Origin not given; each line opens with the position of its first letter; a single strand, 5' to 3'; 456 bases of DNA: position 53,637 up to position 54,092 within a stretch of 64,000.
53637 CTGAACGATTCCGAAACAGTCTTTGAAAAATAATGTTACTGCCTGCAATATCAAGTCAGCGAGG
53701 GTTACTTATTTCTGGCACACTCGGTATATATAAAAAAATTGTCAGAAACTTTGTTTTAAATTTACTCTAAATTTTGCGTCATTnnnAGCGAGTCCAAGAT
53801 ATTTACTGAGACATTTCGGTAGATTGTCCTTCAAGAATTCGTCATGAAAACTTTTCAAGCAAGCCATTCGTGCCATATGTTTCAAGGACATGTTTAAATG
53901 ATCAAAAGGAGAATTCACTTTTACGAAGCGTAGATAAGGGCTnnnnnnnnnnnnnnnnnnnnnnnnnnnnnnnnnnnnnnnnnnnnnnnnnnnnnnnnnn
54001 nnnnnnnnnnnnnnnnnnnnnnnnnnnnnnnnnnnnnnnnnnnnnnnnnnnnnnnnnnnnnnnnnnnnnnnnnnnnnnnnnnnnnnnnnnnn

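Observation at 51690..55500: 5' flank and first ~25 codons of SOCS-box copy 1 are near-identical to copy 2 while the rest of the gene is ~60% identical: a gene-conversion tract or chimeric duplication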

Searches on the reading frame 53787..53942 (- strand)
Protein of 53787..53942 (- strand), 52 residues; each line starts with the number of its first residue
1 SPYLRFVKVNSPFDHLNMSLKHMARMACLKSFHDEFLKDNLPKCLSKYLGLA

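Call 11: search_protein_families(library=pfam, proteins=[window:53787-53942:-], max_evalue=10)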
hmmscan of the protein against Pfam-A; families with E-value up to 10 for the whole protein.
seq(52 aa): 0 families

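Call 52: search_solved_structures(query=A2, max_evalue=10, show_alignments=2)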
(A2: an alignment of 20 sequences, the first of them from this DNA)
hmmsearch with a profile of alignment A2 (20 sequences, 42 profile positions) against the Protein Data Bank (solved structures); distinct sequences matched with E-value up to 10: 4.
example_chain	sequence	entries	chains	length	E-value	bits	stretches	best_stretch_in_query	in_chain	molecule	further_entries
7qug_A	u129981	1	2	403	0.26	14.5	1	22-34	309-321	carbon-sulfur lyase FnaPatB1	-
9mym_A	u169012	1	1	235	0.94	12.7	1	19-36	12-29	Izumo sperm-egg fusion protein 1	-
5b5k_A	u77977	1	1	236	0.94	12.7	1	19-36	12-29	Izumo sperm-egg fusion protein 1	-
9myl_C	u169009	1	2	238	0.96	12.7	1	19-36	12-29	Izumo sperm-egg fusion protein 1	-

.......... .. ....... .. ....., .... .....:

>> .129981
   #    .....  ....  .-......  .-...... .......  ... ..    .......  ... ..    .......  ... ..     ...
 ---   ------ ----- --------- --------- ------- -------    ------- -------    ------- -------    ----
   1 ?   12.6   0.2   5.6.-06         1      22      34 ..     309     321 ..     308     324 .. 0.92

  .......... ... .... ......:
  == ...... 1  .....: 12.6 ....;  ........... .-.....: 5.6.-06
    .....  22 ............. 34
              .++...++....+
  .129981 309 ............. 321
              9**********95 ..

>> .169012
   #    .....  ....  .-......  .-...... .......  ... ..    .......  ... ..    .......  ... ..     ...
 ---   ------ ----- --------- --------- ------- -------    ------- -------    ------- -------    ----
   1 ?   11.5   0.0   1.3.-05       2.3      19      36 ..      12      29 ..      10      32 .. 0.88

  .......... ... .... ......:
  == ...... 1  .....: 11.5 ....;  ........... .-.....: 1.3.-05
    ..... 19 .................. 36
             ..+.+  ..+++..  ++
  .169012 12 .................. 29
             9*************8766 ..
